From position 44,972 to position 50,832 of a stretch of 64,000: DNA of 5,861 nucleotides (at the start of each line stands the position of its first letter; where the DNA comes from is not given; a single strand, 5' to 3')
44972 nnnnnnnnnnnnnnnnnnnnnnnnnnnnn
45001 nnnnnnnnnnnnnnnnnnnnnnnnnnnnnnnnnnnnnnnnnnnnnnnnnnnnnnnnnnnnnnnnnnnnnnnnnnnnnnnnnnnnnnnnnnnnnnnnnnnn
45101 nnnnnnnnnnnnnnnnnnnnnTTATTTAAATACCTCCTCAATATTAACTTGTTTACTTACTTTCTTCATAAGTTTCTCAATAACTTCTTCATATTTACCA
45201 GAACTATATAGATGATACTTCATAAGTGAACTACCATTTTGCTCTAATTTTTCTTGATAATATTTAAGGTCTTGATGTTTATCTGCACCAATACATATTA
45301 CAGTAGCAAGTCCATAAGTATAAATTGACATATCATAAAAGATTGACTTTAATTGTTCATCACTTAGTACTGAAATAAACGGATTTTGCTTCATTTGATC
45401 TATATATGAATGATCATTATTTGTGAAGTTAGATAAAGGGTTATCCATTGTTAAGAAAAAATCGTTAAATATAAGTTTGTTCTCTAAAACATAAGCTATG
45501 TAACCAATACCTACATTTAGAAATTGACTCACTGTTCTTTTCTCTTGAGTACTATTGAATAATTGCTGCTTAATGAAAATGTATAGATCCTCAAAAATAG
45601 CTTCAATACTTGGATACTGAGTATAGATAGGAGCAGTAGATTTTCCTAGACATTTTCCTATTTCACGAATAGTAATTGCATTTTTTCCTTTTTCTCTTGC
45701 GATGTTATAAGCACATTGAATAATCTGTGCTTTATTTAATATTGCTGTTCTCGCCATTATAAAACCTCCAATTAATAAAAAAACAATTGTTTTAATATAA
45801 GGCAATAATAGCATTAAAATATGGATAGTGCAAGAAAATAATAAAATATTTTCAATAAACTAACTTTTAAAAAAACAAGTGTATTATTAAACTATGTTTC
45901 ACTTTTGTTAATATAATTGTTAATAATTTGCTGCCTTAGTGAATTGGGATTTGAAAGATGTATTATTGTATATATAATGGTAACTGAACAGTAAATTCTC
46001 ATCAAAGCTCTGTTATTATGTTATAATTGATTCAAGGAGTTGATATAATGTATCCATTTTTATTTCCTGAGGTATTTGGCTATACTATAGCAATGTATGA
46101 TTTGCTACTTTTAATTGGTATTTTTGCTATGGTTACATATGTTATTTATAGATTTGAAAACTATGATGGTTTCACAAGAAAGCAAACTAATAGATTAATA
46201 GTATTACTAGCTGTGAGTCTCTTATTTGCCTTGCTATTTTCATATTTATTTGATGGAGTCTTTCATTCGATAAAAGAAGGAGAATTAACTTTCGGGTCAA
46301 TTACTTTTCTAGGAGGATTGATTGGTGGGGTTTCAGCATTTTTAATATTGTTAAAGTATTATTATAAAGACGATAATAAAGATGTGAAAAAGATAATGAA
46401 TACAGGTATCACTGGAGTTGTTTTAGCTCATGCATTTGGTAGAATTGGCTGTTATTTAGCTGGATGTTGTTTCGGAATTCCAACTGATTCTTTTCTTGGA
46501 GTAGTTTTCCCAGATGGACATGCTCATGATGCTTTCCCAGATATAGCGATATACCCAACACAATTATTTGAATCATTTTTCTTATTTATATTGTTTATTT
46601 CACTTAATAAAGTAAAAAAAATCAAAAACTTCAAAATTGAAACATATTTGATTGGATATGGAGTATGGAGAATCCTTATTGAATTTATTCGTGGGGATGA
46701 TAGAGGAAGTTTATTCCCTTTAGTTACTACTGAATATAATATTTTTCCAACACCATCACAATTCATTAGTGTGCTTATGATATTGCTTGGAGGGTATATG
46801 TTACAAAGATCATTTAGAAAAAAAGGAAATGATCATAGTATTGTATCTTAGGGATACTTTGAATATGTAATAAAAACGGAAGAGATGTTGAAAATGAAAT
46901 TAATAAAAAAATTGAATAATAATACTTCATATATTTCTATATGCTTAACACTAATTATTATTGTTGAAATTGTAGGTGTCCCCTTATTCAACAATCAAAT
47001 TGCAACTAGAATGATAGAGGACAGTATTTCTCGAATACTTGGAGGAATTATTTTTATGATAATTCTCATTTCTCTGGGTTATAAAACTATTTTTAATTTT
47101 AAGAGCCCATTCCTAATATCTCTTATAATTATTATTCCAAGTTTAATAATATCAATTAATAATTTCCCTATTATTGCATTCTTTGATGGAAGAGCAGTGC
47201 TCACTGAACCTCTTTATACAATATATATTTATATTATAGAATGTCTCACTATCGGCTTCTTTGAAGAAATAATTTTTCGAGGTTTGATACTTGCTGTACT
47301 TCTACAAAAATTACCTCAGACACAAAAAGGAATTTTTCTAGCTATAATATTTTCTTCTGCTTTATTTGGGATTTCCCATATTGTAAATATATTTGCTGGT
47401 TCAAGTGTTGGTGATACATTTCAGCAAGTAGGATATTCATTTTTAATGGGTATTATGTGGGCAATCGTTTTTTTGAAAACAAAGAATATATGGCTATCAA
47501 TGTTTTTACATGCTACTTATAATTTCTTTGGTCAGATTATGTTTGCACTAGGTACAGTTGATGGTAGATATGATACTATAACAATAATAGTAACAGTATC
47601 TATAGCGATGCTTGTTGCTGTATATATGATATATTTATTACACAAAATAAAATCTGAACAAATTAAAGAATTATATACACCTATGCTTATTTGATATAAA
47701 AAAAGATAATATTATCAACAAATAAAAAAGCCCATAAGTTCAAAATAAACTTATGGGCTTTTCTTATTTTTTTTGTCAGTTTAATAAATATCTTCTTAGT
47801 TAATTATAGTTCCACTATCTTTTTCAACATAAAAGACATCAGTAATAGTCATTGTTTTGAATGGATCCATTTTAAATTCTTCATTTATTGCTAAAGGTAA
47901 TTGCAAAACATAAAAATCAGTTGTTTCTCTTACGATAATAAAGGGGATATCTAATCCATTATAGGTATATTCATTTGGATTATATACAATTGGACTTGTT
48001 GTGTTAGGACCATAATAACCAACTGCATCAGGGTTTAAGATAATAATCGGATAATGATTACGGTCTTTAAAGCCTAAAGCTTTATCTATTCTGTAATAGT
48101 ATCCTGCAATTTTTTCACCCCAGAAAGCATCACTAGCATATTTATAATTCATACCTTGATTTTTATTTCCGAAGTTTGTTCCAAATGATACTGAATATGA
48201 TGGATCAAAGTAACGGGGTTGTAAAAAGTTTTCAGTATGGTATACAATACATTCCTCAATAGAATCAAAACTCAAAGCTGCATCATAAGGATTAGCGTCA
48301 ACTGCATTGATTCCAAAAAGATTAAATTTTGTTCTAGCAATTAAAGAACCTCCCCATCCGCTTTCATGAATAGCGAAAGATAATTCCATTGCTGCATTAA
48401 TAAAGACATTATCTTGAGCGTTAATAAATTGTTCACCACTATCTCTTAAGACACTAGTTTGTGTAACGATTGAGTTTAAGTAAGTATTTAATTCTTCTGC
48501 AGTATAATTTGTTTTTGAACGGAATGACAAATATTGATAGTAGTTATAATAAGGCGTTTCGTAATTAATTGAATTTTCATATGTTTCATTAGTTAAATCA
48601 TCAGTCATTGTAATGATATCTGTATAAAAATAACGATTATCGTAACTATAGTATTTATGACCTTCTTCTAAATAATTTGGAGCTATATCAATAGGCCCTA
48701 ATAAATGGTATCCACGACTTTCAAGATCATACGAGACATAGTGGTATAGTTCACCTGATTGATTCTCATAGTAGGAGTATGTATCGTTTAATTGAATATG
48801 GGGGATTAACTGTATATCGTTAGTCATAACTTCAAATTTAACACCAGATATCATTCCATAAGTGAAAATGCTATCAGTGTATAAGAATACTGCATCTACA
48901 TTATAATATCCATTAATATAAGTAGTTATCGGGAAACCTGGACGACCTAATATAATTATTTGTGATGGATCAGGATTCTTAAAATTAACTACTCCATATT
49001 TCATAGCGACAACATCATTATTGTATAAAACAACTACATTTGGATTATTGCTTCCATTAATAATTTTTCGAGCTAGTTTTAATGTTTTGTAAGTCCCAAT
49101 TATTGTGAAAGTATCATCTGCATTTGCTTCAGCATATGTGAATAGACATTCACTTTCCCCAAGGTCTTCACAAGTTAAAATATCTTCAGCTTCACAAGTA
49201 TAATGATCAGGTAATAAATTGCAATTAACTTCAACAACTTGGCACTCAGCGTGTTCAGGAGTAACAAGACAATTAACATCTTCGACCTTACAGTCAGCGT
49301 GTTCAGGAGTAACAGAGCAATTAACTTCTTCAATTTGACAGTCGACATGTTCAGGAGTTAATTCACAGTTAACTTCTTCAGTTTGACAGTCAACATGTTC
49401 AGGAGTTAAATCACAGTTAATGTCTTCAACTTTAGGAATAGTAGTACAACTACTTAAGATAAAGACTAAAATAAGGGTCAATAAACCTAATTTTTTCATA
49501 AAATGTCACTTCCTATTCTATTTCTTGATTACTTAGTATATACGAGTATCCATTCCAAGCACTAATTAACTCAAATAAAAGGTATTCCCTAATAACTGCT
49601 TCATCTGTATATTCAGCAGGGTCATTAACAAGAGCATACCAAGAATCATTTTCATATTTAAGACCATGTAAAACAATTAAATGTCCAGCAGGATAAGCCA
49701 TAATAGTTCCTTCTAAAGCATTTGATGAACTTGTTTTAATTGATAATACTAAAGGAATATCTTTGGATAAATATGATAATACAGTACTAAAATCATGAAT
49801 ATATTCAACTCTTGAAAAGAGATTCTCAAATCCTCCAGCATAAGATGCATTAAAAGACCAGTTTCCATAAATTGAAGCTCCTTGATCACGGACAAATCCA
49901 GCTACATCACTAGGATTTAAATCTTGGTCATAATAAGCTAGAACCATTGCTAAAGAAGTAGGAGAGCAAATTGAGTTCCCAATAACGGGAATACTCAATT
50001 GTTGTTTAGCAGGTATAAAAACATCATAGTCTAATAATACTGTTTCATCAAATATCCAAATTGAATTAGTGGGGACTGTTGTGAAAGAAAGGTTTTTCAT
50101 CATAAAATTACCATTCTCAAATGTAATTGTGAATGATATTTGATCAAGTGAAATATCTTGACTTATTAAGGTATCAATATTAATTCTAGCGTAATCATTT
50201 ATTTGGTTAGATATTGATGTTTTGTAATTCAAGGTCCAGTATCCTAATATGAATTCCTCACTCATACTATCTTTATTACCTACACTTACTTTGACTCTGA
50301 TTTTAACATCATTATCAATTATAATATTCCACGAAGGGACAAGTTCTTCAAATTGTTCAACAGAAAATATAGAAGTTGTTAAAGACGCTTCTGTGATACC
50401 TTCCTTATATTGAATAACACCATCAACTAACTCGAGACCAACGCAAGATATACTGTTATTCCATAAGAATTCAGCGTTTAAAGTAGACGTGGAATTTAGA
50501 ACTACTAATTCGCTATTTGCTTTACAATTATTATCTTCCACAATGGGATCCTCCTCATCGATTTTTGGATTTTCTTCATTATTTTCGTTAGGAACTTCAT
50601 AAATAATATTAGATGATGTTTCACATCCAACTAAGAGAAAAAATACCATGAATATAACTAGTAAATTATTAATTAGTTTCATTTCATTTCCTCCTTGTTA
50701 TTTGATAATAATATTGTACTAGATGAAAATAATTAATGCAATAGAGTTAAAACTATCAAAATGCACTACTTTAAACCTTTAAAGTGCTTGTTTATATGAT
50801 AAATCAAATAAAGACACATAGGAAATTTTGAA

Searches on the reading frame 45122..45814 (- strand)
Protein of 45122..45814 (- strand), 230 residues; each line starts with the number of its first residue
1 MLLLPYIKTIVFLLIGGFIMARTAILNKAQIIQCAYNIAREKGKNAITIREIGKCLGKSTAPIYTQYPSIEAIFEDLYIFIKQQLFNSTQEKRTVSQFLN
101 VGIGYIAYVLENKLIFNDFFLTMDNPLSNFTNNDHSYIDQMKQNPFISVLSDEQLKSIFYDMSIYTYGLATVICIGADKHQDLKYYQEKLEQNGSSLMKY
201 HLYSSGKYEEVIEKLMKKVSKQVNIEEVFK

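Call 33: search_protein_families(library=pfam, proteins=[window:45122-45814:-], max_evalue=0.001)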
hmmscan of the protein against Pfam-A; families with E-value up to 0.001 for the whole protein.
window:45122-45814:- (230 aa): 1 family
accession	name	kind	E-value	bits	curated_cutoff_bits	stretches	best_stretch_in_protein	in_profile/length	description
PF00440.29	TetR_N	-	0.0007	19.8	24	0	31-76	1-46/47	Bacterial regulatory proteins, tetR family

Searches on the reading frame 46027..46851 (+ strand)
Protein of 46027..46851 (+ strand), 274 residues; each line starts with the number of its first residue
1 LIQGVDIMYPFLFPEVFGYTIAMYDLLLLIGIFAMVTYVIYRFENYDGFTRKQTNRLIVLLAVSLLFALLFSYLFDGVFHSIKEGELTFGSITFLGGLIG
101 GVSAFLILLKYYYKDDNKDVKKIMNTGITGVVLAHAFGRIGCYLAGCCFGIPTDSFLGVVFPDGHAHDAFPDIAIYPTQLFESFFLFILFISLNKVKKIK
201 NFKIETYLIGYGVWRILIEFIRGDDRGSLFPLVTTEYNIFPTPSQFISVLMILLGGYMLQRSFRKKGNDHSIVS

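Call 68: search_protein_families(library=pfam, proteins=[window:46027-46851:+], max_evalue=0.00001)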
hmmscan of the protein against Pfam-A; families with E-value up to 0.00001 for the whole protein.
window:46027-46851:+ (274 aa): 1 family
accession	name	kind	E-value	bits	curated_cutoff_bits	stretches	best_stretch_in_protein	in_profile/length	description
PF01790.23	LGT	-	5.8e-32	111.4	24.9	1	18-259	7-238/240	Prolipoprotein diacylglyceryl transferase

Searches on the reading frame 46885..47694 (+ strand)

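Call 68: search_protein_families(library=pfam, proteins=[window:46885-47694:+], max_evalue=0.00001)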
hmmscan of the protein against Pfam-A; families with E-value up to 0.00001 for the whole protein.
window:46885-47694:+ (269 aa): 1 family
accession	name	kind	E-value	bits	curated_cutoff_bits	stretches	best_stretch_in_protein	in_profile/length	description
PF02517.21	Rce1-like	-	8.8e-21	74.4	22.4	1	112-215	4-93/93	Type II CAAX prenyl endopeptidase Rce1-like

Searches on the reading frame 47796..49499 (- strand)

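Call 68: search_protein_families(library=pfam, proteins=[window:47796-49499:-], max_evalue=0.00001)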
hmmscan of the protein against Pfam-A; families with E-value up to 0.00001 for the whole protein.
window:47796-49499:- (567 aa): 1 family
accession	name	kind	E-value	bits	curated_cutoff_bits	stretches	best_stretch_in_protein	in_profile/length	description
PF01832.25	Glucosaminidase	-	6.9e-15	56.2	30.2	1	356-472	2-122/123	Mannosyl-glycoprotein endo-beta-N-acetylglucosaminidase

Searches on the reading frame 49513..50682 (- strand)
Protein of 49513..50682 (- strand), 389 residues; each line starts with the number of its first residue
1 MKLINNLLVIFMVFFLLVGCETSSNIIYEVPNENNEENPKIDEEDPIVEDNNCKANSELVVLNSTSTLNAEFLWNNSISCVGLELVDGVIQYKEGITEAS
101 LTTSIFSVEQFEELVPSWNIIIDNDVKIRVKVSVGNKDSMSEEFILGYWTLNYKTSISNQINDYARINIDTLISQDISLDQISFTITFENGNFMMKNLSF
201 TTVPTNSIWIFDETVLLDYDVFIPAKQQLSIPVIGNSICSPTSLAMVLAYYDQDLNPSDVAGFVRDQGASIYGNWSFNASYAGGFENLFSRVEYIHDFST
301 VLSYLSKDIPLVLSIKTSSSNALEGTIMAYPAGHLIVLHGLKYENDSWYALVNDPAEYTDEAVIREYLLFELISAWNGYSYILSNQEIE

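Call 68: search_protein_families(library=pfam, proteins=[window:49513-50682:-], max_evalue=0.00001)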
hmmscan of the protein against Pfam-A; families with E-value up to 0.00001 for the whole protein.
window:49513-50682:- (389 aa): 1 family
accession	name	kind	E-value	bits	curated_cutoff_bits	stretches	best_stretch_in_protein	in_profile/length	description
PF13529.12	Peptidase_C39_2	-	1.6e-18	68.1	24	1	224-356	4-143/143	Peptidase_C39 like family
